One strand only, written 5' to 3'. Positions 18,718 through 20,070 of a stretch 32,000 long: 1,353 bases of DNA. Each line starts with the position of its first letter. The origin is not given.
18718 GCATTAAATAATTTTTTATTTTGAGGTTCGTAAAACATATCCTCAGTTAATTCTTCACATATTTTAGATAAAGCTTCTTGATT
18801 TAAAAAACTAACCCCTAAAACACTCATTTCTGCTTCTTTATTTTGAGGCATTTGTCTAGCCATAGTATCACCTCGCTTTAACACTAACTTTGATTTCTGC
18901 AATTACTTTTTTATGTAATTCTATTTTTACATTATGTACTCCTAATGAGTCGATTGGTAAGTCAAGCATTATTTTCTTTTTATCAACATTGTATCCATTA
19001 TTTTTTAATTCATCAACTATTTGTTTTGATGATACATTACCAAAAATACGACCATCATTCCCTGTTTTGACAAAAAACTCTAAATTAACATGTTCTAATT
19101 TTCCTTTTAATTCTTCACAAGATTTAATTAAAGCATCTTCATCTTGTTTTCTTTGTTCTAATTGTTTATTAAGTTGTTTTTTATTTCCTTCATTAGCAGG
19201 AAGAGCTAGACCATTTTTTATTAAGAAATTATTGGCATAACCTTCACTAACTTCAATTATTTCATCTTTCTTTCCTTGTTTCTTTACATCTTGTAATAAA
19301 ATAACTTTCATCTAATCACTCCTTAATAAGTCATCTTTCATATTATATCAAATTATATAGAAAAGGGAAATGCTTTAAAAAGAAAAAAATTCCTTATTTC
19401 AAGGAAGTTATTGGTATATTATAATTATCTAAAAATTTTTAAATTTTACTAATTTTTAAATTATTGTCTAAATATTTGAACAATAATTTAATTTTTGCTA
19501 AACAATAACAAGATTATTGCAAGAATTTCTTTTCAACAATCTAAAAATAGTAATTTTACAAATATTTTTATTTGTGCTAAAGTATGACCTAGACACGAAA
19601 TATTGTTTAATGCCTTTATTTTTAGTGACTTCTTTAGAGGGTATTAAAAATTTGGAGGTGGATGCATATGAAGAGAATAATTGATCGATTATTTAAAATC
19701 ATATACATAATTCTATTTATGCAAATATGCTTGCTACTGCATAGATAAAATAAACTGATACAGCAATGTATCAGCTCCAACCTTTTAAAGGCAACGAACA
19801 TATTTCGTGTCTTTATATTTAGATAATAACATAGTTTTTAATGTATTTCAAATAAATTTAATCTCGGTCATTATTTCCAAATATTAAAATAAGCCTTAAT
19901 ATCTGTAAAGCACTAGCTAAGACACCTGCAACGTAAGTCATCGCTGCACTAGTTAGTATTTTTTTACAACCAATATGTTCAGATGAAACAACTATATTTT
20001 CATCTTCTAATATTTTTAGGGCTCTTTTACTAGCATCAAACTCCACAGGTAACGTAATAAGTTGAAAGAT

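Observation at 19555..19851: Candidate type I toxin-antitoxin locus in the rplI-upstream gap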

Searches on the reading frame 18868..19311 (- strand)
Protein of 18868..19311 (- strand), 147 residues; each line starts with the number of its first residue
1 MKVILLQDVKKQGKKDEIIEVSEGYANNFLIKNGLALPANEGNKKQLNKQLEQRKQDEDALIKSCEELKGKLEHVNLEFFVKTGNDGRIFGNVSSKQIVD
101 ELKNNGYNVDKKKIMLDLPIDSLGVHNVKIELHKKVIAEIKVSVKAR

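Call 12: find_related_loci(query=window:18868-19311:-, collection=genome_contigs, flank=4000)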
Query window:18868-19311:- (147 aa) in genome_contigs; peptide patterns used: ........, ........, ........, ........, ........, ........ (x = any residue, [..] = any of these).
156 stretches matched a pattern; 53 encode a relative of the query (tblastn E <= 1e-3); 53 distinct loci.
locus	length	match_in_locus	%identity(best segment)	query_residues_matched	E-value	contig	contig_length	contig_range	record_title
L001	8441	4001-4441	94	1-147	4e-86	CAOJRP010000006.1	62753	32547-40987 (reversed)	MAG TPA_asm: uncultured Erysipelotrichaceae bacterium isolate SRR17684615_bin.2_metawrap_v1.3_MAG genome assembly, conti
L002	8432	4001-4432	74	1-144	5e-64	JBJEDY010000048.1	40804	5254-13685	MAG: Bacilli bacterium isolate LOHA17_bin.030 NODE_421_length_40804_cov_8.520553, whole genome shotgun sequence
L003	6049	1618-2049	68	1-144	2e-59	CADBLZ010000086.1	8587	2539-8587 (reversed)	MAG: uncultured Erysipelotrichaceae bacterium isolate RUG14098 genome assembly, contig: RUG14098_asm_86, whole genome sh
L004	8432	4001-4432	67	1-144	3e-58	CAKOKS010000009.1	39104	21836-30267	MAG: uncultured Bacilli bacterium isolate REFINED_METABAT215_TOP10_CONTIGS_1500_ASSEMBLY_K77_MERGED__Hadza_MoBio_hadza-E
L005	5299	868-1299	67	1-144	1e-57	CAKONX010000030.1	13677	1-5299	MAG: uncultured Bacilli bacterium isolate REFINED_METABAT215_TOP10_CONTIGS_1500_ASSEMBLY_K77_MERGED__Hadza_MoBio_hadza-I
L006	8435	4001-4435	64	1-145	3e-56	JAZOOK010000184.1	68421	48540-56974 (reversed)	MAG: Candidatus Coprovivens sp. isolate T1900045629_YK20190323.MAGScoT_cleanbin_000017 SGB_8053_k141_2324255, whole geno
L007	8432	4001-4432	64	1-144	4e-56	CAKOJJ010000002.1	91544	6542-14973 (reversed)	MAG: uncultured Bacilli bacterium isolate REFINED_METABAT215_TOP10_CONTIGS_1500_ASSEMBLY_K77_MERGED__Hadza_MoBio_hadza-A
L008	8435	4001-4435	61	1-145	3e-55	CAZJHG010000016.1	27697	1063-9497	MAG TPA_asm: uncultured Muribaculaceae bacterium isolate SRP225648_co1_607 genome assembly, contig: NODE_3677_length_276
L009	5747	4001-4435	64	1-145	4e-55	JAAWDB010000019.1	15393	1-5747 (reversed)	MAG: Bacilli bacterium isolate ABMPRH_27_2 k141_274425, whole genome shotgun sequence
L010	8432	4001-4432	65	1-144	4e-55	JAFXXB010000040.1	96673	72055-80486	MAG: Bacilli bacterium isolate RGIG6824 Sheep_Rumen-4__c1474587, whole genome shotgun sequence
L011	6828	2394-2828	61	1-145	1e-54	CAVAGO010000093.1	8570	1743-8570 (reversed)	bacterium isolate H07602-L1_cleanbin_000025 genome assembly, contig: Spades_H07602-L1_contig_3957, whole genome shotgun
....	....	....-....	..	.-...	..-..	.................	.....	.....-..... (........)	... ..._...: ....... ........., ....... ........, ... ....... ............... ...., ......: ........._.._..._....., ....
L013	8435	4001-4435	62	1-145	3e-54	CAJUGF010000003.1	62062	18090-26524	MAG TPA_asm: uncultured Bacilli bacterium isolate MGBC134914 genome assembly, contig: MGBC134914.3, whole genome shotgun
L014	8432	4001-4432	64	1-144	4e-52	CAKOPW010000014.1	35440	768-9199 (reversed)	MAG: uncultured Bacilli bacterium isolate REFINED_METABAT215_TOP10_CONTIGS_1500_ASSEMBLY_K77_MERGED__Hadza_MoBio_hadza-A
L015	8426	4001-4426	62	1-142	4e-52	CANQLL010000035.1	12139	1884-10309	MAG: uncultured Bacilli bacterium isolate Lapin-015__bin71 genome assembly, contig: Lapin-015__NODE_5314_length_12139_co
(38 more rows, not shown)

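Call 16: search_protein_families(library=pfam, proteins=[window:18868-19311:-], max_evalue=10)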
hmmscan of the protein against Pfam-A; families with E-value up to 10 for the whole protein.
window:18868-19311:- (147 aa): 4 families
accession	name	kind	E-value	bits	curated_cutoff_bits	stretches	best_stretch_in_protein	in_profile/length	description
PF03948.19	Ribosomal_L9_C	-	4.7e-25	88.3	23.2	1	65-145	3-85/86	Ribosomal protein L9, C-terminal domain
PF01281.25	Ribosomal_L9_N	-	1.5e-22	79.3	20.7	1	1-47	1-47/47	Ribosomal protein L9, N-terminal domain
PF17047.11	SMP_LBD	-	0.11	12.4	27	1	100-135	60-95/180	Synaptotagmin-like mitochondrial-lipid-binding domain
PF06586.17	TraK_N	-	0.15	12.9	24.8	1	19-89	10-74/100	TraK N-terminal domain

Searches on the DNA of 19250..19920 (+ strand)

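Call 4: search_rna_families(source=window, start=19250, end=19920, threshold=evalue, max_evalue=10, show_alignments=4)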
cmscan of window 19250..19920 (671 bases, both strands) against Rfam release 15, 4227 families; matches with E-value up to 10: 1.
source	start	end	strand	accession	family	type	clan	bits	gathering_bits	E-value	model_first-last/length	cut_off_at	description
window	19477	19534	+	RF04343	Plastid-psbA-2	Cis-reg;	CL00153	15.4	55.8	7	1-60/60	no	Plastid-psbA-2 3UTR RNA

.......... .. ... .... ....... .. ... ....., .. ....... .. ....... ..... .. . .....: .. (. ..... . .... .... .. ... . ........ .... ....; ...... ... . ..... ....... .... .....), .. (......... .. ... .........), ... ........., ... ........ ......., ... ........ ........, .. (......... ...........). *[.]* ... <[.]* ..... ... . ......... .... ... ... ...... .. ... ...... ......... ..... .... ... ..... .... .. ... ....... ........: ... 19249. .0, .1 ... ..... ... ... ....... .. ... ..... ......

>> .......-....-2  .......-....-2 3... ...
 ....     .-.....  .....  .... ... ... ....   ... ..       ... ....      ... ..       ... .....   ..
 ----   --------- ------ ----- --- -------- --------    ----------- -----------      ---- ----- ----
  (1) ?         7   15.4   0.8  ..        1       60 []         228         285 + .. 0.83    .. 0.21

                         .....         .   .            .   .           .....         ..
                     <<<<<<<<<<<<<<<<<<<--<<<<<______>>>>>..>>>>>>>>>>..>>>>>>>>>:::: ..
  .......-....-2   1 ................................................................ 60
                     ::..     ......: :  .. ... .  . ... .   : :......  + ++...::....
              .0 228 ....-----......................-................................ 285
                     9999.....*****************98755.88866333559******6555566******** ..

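Call 33: search_dna_similar(query=window:19555-19857:+, collection=plasmids, mode=distant, max_evalue=1, max_rows=15)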
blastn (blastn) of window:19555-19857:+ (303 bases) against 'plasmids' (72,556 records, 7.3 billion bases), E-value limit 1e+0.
Records with a match: 33; places in all: 34; records where one place covers at least 80% of the query: 0.
Best place of each record, by identity: >=99% 3; 90-95% 6; 80-90% 24.
By first word of the organism name: Bacillus 26; Acinetobacter 4; Clostridium 1; Citrobacter 1; Klebsiella 1.
By predicted mobility (MOB-suite, as given by PLSDB): non-mobilizable 31; conjugative 2.
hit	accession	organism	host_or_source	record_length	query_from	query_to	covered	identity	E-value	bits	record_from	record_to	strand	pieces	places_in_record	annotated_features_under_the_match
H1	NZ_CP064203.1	Acinetobacter baumannii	Homo sapiens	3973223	263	302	13%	85.0%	3e-1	43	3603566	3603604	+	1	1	none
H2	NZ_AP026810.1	Clostridium tetani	soil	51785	45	84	13%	82.5%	9e-1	41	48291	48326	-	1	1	hypothetical protein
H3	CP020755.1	Bacillus thuringiensis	Single cell,Tissue, animal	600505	239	272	11%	88.2%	9e-1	41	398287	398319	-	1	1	none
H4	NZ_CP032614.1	Bacillus thuringiensis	single cell,soil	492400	239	272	11%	88.2%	9e-1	41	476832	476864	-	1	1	none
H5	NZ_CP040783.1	Bacillus thuringiensis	whole organism,soil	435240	239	272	11%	88.2%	9e-1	41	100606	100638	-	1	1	none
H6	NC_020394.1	Bacillus thuringiensis serovar thuringiensis str. IS5056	-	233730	239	272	11%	88.2%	9e-1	41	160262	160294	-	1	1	none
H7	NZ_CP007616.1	Bacillus thuringiensis serovar kurstaki str. YBT-1520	-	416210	239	272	11%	88.2%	9e-1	41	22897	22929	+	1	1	none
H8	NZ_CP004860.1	Bacillus thuringiensis serovar kurstaki str. YBT-1520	soil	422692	239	272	11%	88.2%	9e-1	41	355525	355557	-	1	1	none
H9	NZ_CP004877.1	Bacillus thuringiensis serovar kurstaki str. HD-1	soil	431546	239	272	11%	88.2%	9e-1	41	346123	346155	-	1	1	none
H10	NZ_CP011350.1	Bacillus thuringiensis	tobacco,single cell,roots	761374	239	272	11%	88.2%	9e-1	41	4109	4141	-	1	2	none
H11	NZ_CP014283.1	Bacillus thuringiensis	cell culture,soil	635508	239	272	11%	88.2%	9e-1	41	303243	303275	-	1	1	none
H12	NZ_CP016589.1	Bacillus thuringiensis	Mono isolate,Ginseng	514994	239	272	11%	88.2%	9e-1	41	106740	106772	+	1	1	none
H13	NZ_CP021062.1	Bacillus thuringiensis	Environment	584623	239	272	11%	88.2%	9e-1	41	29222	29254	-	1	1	none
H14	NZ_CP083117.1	Bacillus thuringiensis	whole organism,Biopesticide Delfin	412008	239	272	11%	88.2%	9e-1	41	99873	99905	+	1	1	none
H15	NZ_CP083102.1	Bacillus thuringiensis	whole organism,Biopesticide DiPel DF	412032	239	272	11%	88.2%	9e-1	41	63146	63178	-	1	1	none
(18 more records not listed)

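Call 35: search_dna_similar(query=window:19555-19857:+, collection=phages, mode=distant, max_evalue=1, max_rows=15)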
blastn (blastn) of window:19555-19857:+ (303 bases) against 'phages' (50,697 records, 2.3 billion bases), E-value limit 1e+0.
Records with a match: 8; places in all: 8; records where one place covers at least 80% of the query: 0.
Best place of each record, by identity: 80-90% 8.
By first word of the organism name: Clostridium 4; Acinetobacter 2; Plasmavirus 2.
By host as written in the record: - 2; Clostridium tetani ATCC 19406 2; Clostridium tetani C2 2; Mycoplasma sp. 1; Acholeplasma laidlawii 1.
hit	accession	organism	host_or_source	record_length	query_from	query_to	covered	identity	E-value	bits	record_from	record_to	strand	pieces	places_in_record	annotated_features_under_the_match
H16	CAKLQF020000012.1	Acinetobacter phage MD-2021a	not known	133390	263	302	13%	85.0%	8e-2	43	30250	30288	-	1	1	Uncharacterised protein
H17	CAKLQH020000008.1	Acinetobacter phage MD-2021a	not known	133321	263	302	13%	85.0%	8e-2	43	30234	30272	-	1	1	Uncharacterised protein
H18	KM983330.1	Clostridium phage phiCT19406A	Clostridium tetani ATCC 19406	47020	45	84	13%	82.5%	3e-1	41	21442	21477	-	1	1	putative head morphogenesis protein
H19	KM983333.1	Clostridium phage phiCTC2A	Clostridium tetani C2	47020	45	84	13%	82.5%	3e-1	41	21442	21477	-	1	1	putative head morphogenesis protein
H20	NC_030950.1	Clostridium phage phiCT19406A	Clostridium tetani ATCC 19406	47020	45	84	13%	82.5%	3e-1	41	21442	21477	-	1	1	pilot protein for DNA ejection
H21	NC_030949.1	Clostridium phage phiCTC2A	Clostridium tetani C2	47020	45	84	13%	82.5%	3e-1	41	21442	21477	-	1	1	pilot protein for DNA ejection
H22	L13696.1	Plasmavirus L2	Mycoplasma sp.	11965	123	157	12%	86.8%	3e-1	41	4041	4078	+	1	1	unknown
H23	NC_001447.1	Plasmavirus L2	Acholeplasma laidlawii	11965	123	157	12%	86.8%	3e-1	41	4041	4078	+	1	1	integrase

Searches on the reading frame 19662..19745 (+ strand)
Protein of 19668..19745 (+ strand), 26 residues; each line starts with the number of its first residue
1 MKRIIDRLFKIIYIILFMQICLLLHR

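Call 16: search_protein_families(library=pfam, proteins=[window:19668-19745:+], max_evalue=10)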
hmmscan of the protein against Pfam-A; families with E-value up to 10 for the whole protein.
seq(26 aa): 0 families

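Call 34: search_dna_similar(query=window:19668-19745:+, collection=plasmids, mode=protein, max_evalue=10, max_rows=20)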
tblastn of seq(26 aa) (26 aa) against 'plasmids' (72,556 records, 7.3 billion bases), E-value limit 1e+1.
No match.

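Call 65: search_protein_families(library=ncbifam, proteins=[window:19668-19745:+, window:19662-19745:+], max_evalue=10)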
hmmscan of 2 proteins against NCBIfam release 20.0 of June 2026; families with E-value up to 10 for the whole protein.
seq(26 aa): 0 families

seq(28 aa): 0 families
